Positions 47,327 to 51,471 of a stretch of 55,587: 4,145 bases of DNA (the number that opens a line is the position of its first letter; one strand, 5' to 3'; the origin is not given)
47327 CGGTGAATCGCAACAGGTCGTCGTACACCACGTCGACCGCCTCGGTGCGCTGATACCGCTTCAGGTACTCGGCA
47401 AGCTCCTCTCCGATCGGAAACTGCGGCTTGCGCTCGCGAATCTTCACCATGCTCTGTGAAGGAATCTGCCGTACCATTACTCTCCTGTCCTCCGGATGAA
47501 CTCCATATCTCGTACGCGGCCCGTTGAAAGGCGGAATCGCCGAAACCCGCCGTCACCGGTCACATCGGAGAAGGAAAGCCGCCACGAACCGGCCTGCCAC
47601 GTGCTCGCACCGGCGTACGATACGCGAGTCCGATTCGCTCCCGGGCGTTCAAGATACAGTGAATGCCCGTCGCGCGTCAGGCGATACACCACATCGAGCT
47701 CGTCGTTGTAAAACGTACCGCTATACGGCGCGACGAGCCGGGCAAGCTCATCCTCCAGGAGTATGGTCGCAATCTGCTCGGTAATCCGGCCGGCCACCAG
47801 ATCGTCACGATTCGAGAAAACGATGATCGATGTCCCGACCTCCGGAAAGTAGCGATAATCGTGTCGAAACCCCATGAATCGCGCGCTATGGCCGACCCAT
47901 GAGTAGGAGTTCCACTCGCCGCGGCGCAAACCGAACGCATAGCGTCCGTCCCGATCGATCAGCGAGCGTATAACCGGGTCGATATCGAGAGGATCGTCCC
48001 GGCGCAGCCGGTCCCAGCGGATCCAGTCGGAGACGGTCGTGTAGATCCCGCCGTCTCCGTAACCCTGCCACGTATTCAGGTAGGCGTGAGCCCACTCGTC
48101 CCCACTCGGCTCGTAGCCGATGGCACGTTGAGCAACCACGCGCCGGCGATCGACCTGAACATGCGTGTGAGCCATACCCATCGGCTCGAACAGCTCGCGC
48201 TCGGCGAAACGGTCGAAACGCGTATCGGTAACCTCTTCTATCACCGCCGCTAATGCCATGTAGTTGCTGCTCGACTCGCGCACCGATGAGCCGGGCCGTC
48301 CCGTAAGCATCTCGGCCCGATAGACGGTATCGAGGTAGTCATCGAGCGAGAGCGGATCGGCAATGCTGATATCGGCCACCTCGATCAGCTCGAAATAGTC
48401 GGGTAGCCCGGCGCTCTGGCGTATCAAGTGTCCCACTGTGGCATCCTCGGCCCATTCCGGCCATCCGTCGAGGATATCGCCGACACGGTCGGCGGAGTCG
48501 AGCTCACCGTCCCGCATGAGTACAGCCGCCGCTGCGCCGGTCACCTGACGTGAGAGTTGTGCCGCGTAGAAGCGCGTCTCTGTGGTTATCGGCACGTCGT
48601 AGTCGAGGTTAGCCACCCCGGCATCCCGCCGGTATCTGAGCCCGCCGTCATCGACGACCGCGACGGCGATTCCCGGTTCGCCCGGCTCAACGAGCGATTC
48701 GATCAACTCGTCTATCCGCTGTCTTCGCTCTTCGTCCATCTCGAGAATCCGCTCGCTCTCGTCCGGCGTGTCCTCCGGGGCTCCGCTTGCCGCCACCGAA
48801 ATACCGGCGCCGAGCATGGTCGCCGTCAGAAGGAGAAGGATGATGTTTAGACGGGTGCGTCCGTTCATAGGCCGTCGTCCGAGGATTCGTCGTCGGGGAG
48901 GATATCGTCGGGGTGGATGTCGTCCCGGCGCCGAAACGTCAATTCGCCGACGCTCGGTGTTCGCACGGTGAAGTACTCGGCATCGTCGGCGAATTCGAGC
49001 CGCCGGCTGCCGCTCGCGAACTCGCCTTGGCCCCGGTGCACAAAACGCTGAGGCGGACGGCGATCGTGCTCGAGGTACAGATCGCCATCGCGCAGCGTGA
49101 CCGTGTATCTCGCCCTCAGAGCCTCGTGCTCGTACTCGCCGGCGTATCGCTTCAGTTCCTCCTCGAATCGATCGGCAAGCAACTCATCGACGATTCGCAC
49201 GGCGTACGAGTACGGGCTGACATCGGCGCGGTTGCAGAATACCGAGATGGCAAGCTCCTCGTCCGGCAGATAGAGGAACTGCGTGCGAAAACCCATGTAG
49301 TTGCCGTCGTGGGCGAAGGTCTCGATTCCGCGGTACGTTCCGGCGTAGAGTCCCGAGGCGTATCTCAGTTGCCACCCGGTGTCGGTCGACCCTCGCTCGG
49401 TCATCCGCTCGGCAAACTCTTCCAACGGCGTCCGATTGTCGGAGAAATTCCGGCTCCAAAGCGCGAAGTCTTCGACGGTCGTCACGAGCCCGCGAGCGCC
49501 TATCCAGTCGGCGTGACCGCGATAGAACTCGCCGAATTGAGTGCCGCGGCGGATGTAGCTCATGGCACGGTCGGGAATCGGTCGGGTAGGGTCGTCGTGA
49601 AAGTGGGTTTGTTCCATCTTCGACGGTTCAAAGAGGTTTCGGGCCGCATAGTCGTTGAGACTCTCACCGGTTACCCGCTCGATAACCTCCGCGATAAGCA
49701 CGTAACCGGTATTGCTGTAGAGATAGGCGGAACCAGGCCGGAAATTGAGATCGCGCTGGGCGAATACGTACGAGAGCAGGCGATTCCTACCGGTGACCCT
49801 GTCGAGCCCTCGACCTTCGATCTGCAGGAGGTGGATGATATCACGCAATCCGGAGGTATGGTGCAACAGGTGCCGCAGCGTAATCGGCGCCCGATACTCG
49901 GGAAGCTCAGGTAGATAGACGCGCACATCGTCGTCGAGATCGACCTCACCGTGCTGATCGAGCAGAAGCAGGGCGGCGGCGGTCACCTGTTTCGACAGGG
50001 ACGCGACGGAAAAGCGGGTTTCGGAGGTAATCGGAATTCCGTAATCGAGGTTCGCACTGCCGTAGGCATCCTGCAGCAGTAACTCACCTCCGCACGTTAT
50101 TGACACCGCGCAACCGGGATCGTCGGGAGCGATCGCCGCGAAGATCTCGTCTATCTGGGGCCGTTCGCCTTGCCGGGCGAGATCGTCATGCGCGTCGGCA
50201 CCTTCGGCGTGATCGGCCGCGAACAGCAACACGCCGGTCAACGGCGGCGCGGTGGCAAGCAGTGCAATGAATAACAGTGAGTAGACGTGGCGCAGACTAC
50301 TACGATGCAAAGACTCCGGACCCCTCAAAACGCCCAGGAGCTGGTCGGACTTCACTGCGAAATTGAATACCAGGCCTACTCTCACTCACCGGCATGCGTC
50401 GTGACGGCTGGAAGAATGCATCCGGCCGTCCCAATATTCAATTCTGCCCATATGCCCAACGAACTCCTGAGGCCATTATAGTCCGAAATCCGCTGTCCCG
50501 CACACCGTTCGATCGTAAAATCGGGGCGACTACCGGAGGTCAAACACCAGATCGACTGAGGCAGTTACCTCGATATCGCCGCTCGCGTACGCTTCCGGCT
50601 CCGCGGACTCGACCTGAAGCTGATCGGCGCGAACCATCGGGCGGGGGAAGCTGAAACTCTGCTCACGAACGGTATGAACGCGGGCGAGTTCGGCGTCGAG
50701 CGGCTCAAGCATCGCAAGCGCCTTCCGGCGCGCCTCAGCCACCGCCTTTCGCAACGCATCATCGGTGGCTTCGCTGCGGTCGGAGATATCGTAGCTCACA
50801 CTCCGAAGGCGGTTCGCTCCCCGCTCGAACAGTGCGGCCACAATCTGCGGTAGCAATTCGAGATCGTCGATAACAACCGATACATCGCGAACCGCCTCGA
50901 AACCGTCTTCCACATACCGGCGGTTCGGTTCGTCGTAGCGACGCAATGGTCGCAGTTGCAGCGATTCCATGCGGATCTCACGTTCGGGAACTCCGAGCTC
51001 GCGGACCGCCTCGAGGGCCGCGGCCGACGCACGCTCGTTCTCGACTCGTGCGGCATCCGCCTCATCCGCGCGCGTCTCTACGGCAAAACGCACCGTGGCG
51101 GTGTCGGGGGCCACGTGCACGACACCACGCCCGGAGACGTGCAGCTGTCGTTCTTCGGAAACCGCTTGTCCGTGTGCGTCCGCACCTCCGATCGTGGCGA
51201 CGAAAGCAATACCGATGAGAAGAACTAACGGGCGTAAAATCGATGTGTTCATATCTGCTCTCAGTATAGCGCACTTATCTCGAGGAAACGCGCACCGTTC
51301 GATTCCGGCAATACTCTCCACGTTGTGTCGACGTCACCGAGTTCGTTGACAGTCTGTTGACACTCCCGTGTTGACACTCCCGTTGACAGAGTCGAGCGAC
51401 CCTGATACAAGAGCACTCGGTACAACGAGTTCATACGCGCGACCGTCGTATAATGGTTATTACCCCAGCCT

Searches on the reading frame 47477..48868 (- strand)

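Call 94: search_protein_families(library=pfam, proteins=[window:47477-48868:-], max_evalue=0.00001)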
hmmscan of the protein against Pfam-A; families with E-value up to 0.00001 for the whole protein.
window:47477-48868:- (463 aa): 1 family
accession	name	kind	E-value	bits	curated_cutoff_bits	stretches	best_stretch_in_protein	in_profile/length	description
PF00144.29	Beta-lactamase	-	1e-38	133.8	27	1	53-357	2-313/329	Beta-lactamase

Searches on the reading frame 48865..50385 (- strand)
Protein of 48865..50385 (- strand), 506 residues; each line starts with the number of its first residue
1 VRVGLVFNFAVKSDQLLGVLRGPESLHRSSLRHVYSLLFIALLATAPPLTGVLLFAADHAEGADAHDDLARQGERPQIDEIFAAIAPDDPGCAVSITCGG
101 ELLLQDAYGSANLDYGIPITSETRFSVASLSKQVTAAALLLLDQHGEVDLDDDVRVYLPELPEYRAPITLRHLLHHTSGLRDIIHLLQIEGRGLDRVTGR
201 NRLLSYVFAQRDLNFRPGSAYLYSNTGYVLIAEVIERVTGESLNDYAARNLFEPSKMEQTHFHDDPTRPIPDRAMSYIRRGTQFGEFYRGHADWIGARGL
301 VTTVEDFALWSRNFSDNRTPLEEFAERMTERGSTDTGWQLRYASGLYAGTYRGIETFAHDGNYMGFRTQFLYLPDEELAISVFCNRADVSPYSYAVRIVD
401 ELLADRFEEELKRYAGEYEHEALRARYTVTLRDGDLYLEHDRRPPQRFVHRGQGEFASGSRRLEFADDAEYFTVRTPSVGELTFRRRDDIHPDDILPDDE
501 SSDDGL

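Call 94: search_protein_families(library=pfam, proteins=[window:48865-50385:-], max_evalue=0.00001)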
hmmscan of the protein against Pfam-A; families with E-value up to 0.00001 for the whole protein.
window:48865-50385:- (506 aa): 1 family
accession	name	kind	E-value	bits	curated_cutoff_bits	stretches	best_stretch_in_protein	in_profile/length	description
PF00144.29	Beta-lactamase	-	6.2e-58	197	27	1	90-388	15-312/329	Beta-lactamase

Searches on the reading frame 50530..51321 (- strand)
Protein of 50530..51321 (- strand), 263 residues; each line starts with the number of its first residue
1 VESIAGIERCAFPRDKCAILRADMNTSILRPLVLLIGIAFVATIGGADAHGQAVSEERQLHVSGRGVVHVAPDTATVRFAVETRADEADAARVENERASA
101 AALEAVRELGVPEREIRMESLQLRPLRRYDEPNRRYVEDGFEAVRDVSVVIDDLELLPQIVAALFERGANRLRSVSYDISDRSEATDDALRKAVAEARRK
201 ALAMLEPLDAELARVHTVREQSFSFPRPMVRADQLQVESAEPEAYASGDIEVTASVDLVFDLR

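Call 94: search_protein_families(library=pfam, proteins=[window:50530-51321:-], max_evalue=0.00001)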
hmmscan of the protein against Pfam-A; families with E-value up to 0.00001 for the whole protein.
window:50530-51321:- (263 aa): 1 family
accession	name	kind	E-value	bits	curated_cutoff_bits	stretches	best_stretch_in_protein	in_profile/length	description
PF04402.19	SIMPL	-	4.2e-43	148.4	25.2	1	60-260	1-205/205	Protein of unknown function (DUF541)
